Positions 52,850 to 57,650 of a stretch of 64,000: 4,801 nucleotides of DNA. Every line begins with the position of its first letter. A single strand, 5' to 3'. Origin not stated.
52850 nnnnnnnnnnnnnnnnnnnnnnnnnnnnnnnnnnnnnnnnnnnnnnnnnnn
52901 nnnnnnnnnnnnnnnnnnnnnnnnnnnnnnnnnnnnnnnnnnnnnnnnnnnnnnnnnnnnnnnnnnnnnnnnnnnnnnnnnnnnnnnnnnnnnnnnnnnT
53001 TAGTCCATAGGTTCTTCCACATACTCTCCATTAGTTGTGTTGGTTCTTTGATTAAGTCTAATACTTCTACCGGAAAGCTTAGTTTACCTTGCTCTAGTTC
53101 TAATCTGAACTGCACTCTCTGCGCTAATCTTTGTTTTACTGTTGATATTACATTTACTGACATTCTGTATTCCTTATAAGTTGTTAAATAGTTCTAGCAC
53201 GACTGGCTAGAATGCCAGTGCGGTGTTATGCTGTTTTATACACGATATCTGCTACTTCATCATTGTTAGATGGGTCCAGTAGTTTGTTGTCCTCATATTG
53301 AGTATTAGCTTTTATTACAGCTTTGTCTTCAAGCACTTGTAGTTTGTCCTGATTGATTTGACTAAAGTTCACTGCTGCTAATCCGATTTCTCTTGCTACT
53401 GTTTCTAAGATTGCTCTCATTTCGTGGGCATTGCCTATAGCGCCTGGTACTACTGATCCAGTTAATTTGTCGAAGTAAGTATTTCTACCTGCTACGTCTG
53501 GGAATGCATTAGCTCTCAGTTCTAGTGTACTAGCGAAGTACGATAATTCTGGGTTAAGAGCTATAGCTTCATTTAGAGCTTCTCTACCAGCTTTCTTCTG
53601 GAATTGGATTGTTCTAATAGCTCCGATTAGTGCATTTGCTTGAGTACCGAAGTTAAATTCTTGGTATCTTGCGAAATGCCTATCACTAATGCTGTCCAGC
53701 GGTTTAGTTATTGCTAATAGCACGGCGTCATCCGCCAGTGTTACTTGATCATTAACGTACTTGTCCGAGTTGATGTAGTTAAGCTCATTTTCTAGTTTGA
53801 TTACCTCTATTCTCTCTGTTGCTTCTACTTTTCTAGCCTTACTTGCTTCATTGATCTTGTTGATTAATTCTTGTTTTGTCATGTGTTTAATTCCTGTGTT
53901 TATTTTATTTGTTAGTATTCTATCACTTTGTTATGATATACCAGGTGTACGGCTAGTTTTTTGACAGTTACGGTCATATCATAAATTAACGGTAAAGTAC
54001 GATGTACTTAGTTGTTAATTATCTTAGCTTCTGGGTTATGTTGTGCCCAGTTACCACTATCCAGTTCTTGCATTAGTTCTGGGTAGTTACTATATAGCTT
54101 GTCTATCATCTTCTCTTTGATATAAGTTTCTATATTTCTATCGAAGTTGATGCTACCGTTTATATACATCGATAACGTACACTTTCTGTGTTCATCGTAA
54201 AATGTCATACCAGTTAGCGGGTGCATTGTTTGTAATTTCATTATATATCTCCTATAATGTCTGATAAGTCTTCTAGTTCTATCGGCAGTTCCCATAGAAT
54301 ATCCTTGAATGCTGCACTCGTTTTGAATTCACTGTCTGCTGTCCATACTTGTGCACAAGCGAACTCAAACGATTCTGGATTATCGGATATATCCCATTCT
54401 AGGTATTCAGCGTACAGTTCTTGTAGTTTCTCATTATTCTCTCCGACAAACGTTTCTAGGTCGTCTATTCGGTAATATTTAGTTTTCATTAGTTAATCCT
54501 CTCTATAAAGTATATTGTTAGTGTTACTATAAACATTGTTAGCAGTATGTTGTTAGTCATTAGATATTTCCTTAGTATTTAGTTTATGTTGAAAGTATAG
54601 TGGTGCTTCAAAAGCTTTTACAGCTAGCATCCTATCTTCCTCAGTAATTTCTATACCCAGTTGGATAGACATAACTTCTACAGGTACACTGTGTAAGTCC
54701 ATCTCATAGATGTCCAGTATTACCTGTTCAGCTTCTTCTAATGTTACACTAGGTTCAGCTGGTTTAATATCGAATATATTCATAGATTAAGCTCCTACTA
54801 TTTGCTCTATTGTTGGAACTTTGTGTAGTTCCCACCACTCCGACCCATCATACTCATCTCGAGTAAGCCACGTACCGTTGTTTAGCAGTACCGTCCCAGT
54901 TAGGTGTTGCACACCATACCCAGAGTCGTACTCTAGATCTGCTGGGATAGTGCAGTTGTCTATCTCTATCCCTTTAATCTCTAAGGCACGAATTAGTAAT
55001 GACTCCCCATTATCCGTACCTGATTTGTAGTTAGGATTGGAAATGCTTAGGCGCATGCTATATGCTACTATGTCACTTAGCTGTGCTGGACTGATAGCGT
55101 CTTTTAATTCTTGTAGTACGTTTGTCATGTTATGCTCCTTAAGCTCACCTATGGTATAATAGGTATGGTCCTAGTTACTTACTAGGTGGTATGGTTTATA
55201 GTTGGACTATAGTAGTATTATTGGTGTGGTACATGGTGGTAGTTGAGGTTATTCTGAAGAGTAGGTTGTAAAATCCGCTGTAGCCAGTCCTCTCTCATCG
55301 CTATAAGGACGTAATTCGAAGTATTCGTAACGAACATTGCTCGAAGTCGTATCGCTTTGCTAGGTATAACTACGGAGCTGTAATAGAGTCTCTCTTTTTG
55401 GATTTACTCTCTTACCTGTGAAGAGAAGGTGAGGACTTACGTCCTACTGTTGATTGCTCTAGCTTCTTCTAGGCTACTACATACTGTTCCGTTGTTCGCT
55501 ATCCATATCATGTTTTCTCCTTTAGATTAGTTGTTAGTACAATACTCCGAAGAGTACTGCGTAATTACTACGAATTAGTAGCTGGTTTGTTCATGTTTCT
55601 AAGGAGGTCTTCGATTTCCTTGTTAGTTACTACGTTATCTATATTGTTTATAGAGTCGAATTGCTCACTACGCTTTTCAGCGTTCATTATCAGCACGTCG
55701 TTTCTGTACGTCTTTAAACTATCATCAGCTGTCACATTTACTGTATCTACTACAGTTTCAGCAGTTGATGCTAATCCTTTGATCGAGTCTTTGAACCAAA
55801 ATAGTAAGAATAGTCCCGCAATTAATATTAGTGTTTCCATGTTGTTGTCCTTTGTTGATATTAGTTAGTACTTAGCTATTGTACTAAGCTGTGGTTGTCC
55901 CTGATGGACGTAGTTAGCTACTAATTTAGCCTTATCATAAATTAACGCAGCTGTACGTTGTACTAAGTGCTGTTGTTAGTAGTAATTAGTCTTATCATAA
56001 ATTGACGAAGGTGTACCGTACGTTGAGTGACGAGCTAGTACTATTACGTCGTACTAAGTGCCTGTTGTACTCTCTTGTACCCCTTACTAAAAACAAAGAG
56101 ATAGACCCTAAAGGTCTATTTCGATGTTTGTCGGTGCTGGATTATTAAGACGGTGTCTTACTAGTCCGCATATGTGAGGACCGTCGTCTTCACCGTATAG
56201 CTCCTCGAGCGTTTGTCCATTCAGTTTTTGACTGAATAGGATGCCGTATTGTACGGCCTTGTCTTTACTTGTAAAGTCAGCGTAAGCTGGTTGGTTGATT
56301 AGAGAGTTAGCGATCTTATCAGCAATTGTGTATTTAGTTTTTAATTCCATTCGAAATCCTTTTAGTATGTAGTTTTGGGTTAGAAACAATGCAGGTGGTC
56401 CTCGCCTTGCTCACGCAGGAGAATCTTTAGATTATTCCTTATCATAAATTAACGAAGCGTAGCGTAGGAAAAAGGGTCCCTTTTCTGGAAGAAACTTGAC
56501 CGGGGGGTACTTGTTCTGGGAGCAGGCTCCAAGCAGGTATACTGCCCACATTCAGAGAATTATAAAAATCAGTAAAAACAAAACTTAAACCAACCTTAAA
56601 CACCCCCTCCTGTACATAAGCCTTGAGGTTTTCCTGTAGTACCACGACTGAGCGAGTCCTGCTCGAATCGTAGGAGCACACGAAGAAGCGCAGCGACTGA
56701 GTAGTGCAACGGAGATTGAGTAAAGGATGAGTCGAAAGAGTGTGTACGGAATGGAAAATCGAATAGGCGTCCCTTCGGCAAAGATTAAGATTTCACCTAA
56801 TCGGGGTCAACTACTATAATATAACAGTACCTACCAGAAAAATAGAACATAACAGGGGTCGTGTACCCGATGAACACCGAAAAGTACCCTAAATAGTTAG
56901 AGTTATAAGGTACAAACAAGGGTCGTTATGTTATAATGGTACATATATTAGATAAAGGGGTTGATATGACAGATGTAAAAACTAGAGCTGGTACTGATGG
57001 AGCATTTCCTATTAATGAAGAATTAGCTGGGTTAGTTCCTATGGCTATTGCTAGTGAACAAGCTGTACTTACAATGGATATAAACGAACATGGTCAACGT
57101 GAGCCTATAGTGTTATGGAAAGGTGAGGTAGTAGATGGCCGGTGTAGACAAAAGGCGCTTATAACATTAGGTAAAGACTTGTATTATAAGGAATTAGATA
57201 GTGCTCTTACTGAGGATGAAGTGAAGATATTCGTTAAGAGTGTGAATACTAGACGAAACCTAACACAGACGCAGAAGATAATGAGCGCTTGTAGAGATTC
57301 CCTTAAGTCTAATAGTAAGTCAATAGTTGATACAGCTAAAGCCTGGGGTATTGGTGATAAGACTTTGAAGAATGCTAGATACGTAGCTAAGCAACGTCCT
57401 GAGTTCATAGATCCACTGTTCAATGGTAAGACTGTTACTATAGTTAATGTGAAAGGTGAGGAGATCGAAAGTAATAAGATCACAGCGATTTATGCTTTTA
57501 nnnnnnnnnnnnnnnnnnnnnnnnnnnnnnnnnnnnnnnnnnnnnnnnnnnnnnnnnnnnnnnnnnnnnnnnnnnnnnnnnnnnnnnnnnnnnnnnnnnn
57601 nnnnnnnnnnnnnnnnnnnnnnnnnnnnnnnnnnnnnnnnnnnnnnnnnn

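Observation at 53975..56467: Twenty-nucleotide motif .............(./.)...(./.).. recurs four times upstream of leftward genes: candidate phage-RNAP promoter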

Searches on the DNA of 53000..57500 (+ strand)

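Call 3: search_dna_similar(query=window:53000-57500:+, collection=phages, mode=near, max_rows=20)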
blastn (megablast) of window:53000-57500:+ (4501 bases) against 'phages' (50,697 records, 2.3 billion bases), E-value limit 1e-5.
No match.

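Call 81: search_rna_families(source=window, start=53800, end=57000, threshold=evalue, max_evalue=1)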
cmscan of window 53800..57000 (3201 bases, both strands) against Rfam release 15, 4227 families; matches with E-value up to 1: 1.
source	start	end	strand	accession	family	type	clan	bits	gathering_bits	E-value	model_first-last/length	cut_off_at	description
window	55678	55731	-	RF00221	SNORD43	Gene; snRNA; snoRNA; CD-box;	CL00059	19.7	45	0.93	1-64/64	no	Small nucleolar RNA SNORD43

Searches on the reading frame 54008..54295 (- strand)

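Call 11: search_protein_families(library=phrogs, proteins=[window:54008-54295:-], max_evalue=0.01)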
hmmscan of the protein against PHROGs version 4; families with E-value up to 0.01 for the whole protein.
window:54008-54295:- (95 aa): 1 family
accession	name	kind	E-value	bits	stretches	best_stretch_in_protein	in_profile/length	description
phrog_35650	-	moron, auxiliary metabolic gene and host takeover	0.005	17.3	1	27-85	77-132/224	MazF-like growth inhibitor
